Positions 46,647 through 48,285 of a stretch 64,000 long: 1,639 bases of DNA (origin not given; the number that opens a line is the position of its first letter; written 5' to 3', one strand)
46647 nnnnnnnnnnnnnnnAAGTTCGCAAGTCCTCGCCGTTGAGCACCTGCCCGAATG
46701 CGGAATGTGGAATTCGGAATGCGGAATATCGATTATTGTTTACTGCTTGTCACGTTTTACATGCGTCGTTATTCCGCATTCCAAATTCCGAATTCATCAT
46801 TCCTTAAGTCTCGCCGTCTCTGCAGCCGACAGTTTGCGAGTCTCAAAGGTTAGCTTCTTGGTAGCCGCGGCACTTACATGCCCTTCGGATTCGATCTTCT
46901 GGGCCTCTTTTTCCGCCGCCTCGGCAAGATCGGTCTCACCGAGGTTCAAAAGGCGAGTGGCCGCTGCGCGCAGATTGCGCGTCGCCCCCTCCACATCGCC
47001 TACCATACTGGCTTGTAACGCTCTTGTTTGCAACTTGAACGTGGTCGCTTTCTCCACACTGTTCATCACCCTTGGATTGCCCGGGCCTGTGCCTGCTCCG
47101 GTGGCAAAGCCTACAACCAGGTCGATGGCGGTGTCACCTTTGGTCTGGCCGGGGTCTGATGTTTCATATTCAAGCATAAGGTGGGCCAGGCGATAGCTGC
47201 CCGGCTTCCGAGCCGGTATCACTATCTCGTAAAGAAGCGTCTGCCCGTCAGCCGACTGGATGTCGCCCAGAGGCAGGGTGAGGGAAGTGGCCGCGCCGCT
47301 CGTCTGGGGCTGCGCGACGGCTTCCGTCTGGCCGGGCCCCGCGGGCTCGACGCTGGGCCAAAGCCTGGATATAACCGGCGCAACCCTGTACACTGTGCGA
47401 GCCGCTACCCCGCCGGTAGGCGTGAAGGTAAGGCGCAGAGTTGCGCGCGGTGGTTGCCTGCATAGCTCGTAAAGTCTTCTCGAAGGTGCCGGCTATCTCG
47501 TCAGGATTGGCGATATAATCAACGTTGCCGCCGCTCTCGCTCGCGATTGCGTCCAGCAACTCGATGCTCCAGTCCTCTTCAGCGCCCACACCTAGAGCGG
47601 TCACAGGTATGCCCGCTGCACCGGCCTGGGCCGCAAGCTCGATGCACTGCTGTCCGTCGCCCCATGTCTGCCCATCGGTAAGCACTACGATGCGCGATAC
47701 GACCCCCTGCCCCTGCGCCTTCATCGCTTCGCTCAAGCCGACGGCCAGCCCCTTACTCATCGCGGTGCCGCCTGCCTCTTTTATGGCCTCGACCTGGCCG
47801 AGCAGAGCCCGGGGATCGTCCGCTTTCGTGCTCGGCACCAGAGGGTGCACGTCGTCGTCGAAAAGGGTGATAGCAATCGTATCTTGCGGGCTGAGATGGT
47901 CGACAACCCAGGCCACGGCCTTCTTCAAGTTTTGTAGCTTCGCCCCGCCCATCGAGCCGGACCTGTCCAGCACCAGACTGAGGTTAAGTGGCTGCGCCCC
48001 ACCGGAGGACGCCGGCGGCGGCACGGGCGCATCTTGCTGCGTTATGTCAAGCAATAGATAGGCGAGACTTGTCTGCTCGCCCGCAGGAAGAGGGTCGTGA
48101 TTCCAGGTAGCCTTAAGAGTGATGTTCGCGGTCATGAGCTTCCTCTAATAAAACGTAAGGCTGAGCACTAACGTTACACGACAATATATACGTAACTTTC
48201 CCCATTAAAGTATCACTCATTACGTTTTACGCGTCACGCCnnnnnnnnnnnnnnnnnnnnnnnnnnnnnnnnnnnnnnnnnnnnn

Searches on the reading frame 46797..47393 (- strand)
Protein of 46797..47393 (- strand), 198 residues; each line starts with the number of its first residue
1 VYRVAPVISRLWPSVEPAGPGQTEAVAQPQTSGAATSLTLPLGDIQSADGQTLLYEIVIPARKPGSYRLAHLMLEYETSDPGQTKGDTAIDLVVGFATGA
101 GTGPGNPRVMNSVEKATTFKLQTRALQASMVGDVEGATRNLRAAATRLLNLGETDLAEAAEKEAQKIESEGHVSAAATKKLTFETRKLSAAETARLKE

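Call 3: search_protein_families(library=pfam, proteins=[window:46797-47393:-], max_evalue=0.01)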
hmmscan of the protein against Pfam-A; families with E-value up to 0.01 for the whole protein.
window:46797-47393:- (198 aa): 0 families

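Call 25: search_protein_families(library=padloc, proteins=[window:46797-47393:-], max_evalue=0.01)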
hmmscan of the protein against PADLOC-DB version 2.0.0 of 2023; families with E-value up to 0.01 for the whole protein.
window:46797-47393:- (198 aa): 0 families

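Call 36: search_protein_families(library=ncbifam, proteins=[window:46797-47393:-], max_evalue=0.01)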
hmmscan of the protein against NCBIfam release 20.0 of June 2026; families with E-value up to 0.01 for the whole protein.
window:46797-47393:- (198 aa): 0 families

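Call 58: find_homologous_proteins(query=window:46797-47393:-, max_evalue=0.001)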
Query window:46797-47393:- (198 aa): 98 proteins with E <= 0.001 among 1123 candidates.
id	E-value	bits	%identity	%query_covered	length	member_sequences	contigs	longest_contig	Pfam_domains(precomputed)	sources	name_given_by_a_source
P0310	3.3e-104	364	87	100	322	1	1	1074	PF00092.35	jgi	jgi:Ca-activated chloride channel family protein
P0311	1.4e-99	349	85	100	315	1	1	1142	-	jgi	-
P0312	2.2e-85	303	91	80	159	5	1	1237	-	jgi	jgi:Ca-activated chloride channel family protein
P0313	1.3e-76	274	70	100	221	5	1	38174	-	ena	-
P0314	6.4e-76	272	66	100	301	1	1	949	-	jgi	jgi:Ca-activated chloride channel family protein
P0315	1.8e-73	264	70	97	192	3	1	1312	-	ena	-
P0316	7.9e-73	262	69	97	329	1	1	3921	PF00092.35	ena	-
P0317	6.0e-72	259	68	100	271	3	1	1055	-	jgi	jgi:Ca-activated chloride channel family protein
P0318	5.0e-66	240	65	97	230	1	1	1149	-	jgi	-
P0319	3.3e-65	237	70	89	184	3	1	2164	-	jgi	jgi:Ca-activated chloride channel family protein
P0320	4.0e-64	234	61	99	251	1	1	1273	-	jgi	jgi:Ca-activated chloride channel family protein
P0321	3.9e-63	230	63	94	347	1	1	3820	PF13768.13,PF00092.35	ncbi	ncbi:MAG: VWA domain-containing protein, partial [Chloroflexia bacterium]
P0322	5.0e-61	224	89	64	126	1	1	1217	-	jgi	jgi:Ca-activated chloride channel family protein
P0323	2.4e-60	221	77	73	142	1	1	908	-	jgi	jgi:Ca-activated chloride channel homolog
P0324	7.0e-58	213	54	97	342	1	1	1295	-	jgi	jgi:Ca-activated chloride channel family protein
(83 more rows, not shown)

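Call 65: predict_structure(alignment_id=A3)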
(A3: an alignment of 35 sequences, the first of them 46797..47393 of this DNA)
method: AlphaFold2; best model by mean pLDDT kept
length: 198 residues; sequences in the alignment: 35
mean_pLDDT: 72.5   pTM: 0.49
mean pLDDT of the five models: 72.5, 71.8, 69.9, 67.9, 63.5
residues with pLDDT >= 90: 17; 70-90: 109; 50-70: 53; < 50: 19
segments of 3 or more residues with pLDDT < 50: 1-10, 28-34
pLDDT, mean of each block of 10 residues (from residue 1): 44 52 52 56 70 70 81 81 80 76 62 75 79 89 89 88 91 78 73 59
secondary structure, 60 per line:
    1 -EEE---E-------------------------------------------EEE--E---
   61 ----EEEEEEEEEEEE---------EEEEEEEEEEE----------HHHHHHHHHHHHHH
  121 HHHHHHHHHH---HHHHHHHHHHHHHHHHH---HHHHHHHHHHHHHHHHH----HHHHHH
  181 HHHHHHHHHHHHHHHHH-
elements in order: E2-4 E52-54 E65-76 E86-96 H107-130 H134-150 H154-170 H175-197

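Call 68: fold_search(model_id=the predicted structure, library=pdb)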
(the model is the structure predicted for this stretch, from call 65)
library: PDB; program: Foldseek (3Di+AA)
matches with E <= 10: 613; with E <= 0.001: 0
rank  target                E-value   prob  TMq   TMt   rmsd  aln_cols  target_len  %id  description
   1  8s05_B                2.6e-02  1.00  0.42  0.25   5.2       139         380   16  ArnAB complex an archaeal ortholog of the Sec23/24 core motif (released 2025-10-29)
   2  4fx5                  2.9e-02  1.00  0.37  0.19   4.3       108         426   18  von Willebrand factor type A from Catenulispora acidiphila (released 2012-07-18)
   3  6gow_E                4.8e-02  1.00  0.41  0.68   3.7       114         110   13  Crystal structure of the flagellin-FliS complex from Bacillus subtilis crystallized in spacegroup P22121 (released 2018-08-29)
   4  8s05_A                6.8e-02  0.92  0.35  0.21   6.6       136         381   15  ArnAB complex an archaeal ortholog of the Sec23/24 core motif (released 2025-10-29)
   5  5maw_E                8.5e-02  1.00  0.41  0.67   3.2       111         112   12  Crystal structure of the flagellin-FliS complex from Bacillus subtilis (released 2017-12-20)
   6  2lch_MODEL_1_A        2.4e-01  0.90  0.33  0.50   4.5       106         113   10  Solution NMR Structure of a Protein With a Redesigned Hydrophobic Core, Northeast Structural Genomics Consorti (released 2011-05-25)
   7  4cof_D                2.4e-01  0.20  0.19  0.14  17.4       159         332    9  Crystal structure of a human gamma-aminobutyric acid receptor, the GABA(A)R-beta3 homopentamer (released 2014-06-04)
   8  3k1i_B                2.5e-01  0.99  0.37  0.66   2.8       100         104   15  Crystal strcture of FliS-HP1076 complex in H. pylori (released 2010-06-30)
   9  7qn9_A                2.7e-01  0.25  0.21  0.14  19.3       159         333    6  Cryo-EM structure of human full-length extrasynaptic alpha4beta3delta GABA(A)R in complex with GABA, histamine and nan (released 2022-04-13)
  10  9faw_E                3.2e-01  0.20  0.21  0.14  16.9       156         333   10  CryoEM structure of human full-length beta3gamma2 GABA(A) receptor in complex with GARLH4, the TMD of Neuroligin2, HEP (released 2025-07-02)
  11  6dg5_A                3.8e-01  0.66  0.26  0.45   5.1        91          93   11  Structure of a de novo designed Interleukin-2/Interleukin-15 mimetic complex with IL-2Rb and IL-2Rg (released 2019-01-16)
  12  7pbd_C                3.8e-01  0.16  0.19  0.14  16.3       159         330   10  a1b3 GABA-A receptor + GABA (released 2022-02-09)
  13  9fgc_B                4.0e-01  0.20  0.21  0.15  16.1       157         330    9  Cryo-EM structure of the full-length alpha1beta3gamma2 GABA(A) receptor in SMALPs bound to one PIP2 molecule at chain  (released 2025-06-04)
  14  7pbd_B                4.0e-01  0.11  0.16  0.12  17.2       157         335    9  a1b3 GABA-A receptor + GABA (released 2022-02-09)
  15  9fgb_E                4.7e-01  0.15  0.20  0.15  16.2       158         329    9  Cryo-EM structure of the full-length alpha1beta3gamma2 GABA(A) receptor in SMALPs bound to one PIP2 molecule at chain  (released 2025-06-04)
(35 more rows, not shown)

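Call 76: search_solved_structures(query=A3, max_evalue=10, show_alignments=2)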
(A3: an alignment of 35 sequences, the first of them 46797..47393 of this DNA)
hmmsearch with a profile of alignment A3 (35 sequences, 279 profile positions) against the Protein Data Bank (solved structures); distinct sequences matched with E-value up to 10: 12.
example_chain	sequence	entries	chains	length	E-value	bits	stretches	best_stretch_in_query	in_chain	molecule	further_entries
4fx5_A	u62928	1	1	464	1.1e-08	37.9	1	2-117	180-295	von Willebrand factor type A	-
8s05_A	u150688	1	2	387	1.3e-08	37.6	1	5-90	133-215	Conserved protein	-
5a8j_A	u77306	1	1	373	3.2e-05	26.5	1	4-93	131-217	VWA2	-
4cn8_A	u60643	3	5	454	0.00016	24.3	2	4-55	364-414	PROXIMAL THREAD MATRIX PROTEIN 1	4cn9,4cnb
6fpy_A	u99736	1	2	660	0.06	15.8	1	4-78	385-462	Inter-alpha-trypsin inhibitor heavy chain H1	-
6fpz_A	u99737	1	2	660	0.061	15.8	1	4-78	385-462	Inter-alpha-trypsin inhibitor heavy chain H1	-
6rhv_C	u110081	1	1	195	0.1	15.1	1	5-77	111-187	Integrin alpha-M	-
9hll_A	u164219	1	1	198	0.12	14.8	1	5-77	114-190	Integrin alpha-M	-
9e5c_4s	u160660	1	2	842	0.19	14.1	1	2-93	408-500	VWFA domain-containing protein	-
3ibs_A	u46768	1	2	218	0.71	12.3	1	4-41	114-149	conserved hypothetical protein BatB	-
9gtu_B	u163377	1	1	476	0.9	11.9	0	5-52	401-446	Collagen alpha-2(VI) chain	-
1uem_A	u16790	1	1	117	2.2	10.7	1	63-103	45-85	KIAA1568 Protein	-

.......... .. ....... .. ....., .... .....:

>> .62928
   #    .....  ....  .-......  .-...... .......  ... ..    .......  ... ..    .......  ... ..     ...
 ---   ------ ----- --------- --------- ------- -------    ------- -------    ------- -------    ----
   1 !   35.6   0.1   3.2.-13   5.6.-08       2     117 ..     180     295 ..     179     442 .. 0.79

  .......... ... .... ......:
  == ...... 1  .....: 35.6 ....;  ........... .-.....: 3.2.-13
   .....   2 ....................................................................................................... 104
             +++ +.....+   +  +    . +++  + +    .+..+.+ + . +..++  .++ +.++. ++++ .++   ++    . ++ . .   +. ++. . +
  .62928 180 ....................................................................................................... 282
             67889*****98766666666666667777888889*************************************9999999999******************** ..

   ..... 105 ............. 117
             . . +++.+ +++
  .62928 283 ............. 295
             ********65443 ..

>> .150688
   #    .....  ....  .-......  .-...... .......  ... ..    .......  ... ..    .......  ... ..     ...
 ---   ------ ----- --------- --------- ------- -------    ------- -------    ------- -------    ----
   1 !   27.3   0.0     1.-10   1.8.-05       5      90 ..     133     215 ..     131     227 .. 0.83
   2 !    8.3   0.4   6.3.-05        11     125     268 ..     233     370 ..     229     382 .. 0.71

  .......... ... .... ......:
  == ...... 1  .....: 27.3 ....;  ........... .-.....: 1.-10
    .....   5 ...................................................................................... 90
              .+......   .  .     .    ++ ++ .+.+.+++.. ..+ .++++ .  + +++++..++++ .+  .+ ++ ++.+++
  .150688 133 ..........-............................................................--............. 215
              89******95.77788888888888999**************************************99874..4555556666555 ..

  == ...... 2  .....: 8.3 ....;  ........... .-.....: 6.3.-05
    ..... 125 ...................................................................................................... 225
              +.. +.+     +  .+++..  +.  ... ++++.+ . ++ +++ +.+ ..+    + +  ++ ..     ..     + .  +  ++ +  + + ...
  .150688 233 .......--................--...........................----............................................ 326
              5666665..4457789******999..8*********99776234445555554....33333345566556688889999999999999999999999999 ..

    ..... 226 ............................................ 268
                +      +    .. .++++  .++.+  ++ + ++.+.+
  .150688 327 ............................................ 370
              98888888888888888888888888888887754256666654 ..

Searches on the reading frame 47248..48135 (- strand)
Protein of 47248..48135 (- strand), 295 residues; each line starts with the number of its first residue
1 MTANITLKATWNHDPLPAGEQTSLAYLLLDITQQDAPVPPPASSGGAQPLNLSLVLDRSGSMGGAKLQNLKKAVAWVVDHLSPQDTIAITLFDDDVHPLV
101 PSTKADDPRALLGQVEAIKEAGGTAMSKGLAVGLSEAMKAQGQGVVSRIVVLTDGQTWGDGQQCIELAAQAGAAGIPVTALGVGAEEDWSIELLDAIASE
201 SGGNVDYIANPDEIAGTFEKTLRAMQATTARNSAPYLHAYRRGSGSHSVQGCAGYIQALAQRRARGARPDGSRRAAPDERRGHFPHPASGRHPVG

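Call 3: search_protein_families(library=pfam, proteins=[window:47248-48135:-], max_evalue=0.01)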
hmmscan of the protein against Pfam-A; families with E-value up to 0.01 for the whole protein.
window:47248-48135:- (295 aa): 6 families
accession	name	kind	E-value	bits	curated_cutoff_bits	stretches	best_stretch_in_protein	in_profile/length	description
PF00092.34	VWA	-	1.3e-20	74.8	23.8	1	52-214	2-168/174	von Willebrand factor type A domain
PF13519.12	VWA_2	-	4e-14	53.6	27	1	54-156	3-107/107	von Willebrand factor type A domain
PF13768.12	VWA_3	-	1.2e-12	48.6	27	1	51-205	2-153/155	von Willebrand factor type A domain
PF05762.20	VWA_CoxE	-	6.4e-05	22.9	26.4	1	48-175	55-179/222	VWA domain containing CoxE-like protein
PF25106.1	VWA_4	-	0.0014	18.7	27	1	52-171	2-119/169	von Willebrand factor A domain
PF09967.15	DUF2201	-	0.0081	16.7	26.4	0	53-130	2-72/123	VWA-like domain (DUF2201)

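Call 25: search_protein_families(library=padloc, proteins=[window:47248-48135:-], max_evalue=0.01)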
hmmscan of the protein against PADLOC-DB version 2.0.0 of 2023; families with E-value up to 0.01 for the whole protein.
window:47248-48135:- (295 aa): 0 families

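Call 36: search_protein_families(library=ncbifam, proteins=[window:47248-48135:-], max_evalue=0.01)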
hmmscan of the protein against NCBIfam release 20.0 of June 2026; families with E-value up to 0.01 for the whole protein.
window:47248-48135:- (295 aa): 5 families
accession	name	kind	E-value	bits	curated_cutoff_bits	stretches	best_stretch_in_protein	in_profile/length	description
TIGR03788.1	marine_srt_targ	equivalog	7.5e-16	57.7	551.65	1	38-227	258-447/629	marine proteobacterial sortase target protein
TIGR00868.1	hCaCC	subfamily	3.6e-09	35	900.85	1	51-217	306-469/863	calcium-activated chloride channel protein 1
TIGR03436.1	acidobact_VWFA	subfamily_domain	1.6e-05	24.6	81.25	1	35-177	53-213/324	VWA domain-containing protein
TIGR02442.1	Cob-chelat-sub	hypoth_equivalog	9.7e-05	21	779.45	1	54-204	477-636/641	putative cobaltochelatase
TIGR02031.1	BchD-ChlD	equivalog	0.0026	16.5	499.55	1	54-156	428-531/608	magnesium chelatase ATPase subunit D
